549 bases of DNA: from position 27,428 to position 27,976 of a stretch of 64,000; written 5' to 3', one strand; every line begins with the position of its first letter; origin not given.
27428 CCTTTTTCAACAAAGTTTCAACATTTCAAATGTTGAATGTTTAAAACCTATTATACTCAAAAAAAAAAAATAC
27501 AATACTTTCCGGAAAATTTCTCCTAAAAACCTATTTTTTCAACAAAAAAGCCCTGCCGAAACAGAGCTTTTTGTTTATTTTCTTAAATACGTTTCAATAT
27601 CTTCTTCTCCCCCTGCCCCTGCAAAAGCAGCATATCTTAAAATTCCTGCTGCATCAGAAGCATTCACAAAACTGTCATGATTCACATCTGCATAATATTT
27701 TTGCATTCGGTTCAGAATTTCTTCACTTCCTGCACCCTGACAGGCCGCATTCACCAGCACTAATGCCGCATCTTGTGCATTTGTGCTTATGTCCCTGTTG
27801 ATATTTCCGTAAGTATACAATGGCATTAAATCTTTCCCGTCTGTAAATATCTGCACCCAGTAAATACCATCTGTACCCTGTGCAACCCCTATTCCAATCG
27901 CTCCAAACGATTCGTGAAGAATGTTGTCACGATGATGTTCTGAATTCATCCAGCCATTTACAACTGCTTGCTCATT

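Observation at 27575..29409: Tandem CAP/SCP-domain proteins fused to ScaB-type dockerins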

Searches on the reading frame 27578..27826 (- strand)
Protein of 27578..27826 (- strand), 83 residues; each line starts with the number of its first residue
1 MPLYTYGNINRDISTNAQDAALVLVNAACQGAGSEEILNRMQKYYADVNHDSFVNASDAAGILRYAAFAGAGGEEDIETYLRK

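Call 31: search_solved_structures(query=window:27578-27826:-, max_evalue=10, show_alignments=5)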
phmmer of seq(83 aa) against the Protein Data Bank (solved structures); distinct sequences matched with E-value up to 10: 14.
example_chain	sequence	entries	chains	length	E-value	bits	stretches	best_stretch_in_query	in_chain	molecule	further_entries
6mol_A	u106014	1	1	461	2.7e-05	27.6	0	14-79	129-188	Monoextended DARPin R12 (M_R12)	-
1daq_A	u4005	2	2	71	0.00047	23.7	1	42-71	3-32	ENDOGLUCANASE SS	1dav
2mte_A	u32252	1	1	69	0.0005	23.6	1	43-71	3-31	Cellulose 1,4-beta-cellobiosidase (reducing end) CelS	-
8ajy_B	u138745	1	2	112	0.0025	21.4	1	2-71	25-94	Dockerin from ScaH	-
4fl4_A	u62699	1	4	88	0.033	17.9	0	44-66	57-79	Glycoside hydrolase family 9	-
2vn6_B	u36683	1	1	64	0.1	16.3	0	45-69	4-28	ENDOGLUCANASE A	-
2vn5_B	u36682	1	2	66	0.11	16.2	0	45-68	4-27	ENDOGLUCANASE A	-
3q9n_C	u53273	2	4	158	0.18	15.5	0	43-78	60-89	consensus ankyrin repeat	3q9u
7esz_B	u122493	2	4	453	0.21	15.3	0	21-60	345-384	BACTERIA FACTOR A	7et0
4cj0_A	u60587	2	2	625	0.57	13.9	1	6-66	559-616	ENDOGLUCANASE D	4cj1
1clc_A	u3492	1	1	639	0.6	13.8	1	6-66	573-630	ENDOGLUCANASE CELD; EC: 3.2.1.4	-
8am8_BBB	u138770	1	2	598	1.3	12.8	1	31-77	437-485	Fumarate reductase/succinate dehydrogenase flavoprotein domain protein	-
8am3_AAA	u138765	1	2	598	1.3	12.8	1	31-77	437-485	Fumarate reductase/succinate dehydrogenase flavoprotein domain protein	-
8am6_AAA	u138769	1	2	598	1.3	12.8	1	31-77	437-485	Fumarate reductase/succinate dehydrogenase flavoprotein domain protein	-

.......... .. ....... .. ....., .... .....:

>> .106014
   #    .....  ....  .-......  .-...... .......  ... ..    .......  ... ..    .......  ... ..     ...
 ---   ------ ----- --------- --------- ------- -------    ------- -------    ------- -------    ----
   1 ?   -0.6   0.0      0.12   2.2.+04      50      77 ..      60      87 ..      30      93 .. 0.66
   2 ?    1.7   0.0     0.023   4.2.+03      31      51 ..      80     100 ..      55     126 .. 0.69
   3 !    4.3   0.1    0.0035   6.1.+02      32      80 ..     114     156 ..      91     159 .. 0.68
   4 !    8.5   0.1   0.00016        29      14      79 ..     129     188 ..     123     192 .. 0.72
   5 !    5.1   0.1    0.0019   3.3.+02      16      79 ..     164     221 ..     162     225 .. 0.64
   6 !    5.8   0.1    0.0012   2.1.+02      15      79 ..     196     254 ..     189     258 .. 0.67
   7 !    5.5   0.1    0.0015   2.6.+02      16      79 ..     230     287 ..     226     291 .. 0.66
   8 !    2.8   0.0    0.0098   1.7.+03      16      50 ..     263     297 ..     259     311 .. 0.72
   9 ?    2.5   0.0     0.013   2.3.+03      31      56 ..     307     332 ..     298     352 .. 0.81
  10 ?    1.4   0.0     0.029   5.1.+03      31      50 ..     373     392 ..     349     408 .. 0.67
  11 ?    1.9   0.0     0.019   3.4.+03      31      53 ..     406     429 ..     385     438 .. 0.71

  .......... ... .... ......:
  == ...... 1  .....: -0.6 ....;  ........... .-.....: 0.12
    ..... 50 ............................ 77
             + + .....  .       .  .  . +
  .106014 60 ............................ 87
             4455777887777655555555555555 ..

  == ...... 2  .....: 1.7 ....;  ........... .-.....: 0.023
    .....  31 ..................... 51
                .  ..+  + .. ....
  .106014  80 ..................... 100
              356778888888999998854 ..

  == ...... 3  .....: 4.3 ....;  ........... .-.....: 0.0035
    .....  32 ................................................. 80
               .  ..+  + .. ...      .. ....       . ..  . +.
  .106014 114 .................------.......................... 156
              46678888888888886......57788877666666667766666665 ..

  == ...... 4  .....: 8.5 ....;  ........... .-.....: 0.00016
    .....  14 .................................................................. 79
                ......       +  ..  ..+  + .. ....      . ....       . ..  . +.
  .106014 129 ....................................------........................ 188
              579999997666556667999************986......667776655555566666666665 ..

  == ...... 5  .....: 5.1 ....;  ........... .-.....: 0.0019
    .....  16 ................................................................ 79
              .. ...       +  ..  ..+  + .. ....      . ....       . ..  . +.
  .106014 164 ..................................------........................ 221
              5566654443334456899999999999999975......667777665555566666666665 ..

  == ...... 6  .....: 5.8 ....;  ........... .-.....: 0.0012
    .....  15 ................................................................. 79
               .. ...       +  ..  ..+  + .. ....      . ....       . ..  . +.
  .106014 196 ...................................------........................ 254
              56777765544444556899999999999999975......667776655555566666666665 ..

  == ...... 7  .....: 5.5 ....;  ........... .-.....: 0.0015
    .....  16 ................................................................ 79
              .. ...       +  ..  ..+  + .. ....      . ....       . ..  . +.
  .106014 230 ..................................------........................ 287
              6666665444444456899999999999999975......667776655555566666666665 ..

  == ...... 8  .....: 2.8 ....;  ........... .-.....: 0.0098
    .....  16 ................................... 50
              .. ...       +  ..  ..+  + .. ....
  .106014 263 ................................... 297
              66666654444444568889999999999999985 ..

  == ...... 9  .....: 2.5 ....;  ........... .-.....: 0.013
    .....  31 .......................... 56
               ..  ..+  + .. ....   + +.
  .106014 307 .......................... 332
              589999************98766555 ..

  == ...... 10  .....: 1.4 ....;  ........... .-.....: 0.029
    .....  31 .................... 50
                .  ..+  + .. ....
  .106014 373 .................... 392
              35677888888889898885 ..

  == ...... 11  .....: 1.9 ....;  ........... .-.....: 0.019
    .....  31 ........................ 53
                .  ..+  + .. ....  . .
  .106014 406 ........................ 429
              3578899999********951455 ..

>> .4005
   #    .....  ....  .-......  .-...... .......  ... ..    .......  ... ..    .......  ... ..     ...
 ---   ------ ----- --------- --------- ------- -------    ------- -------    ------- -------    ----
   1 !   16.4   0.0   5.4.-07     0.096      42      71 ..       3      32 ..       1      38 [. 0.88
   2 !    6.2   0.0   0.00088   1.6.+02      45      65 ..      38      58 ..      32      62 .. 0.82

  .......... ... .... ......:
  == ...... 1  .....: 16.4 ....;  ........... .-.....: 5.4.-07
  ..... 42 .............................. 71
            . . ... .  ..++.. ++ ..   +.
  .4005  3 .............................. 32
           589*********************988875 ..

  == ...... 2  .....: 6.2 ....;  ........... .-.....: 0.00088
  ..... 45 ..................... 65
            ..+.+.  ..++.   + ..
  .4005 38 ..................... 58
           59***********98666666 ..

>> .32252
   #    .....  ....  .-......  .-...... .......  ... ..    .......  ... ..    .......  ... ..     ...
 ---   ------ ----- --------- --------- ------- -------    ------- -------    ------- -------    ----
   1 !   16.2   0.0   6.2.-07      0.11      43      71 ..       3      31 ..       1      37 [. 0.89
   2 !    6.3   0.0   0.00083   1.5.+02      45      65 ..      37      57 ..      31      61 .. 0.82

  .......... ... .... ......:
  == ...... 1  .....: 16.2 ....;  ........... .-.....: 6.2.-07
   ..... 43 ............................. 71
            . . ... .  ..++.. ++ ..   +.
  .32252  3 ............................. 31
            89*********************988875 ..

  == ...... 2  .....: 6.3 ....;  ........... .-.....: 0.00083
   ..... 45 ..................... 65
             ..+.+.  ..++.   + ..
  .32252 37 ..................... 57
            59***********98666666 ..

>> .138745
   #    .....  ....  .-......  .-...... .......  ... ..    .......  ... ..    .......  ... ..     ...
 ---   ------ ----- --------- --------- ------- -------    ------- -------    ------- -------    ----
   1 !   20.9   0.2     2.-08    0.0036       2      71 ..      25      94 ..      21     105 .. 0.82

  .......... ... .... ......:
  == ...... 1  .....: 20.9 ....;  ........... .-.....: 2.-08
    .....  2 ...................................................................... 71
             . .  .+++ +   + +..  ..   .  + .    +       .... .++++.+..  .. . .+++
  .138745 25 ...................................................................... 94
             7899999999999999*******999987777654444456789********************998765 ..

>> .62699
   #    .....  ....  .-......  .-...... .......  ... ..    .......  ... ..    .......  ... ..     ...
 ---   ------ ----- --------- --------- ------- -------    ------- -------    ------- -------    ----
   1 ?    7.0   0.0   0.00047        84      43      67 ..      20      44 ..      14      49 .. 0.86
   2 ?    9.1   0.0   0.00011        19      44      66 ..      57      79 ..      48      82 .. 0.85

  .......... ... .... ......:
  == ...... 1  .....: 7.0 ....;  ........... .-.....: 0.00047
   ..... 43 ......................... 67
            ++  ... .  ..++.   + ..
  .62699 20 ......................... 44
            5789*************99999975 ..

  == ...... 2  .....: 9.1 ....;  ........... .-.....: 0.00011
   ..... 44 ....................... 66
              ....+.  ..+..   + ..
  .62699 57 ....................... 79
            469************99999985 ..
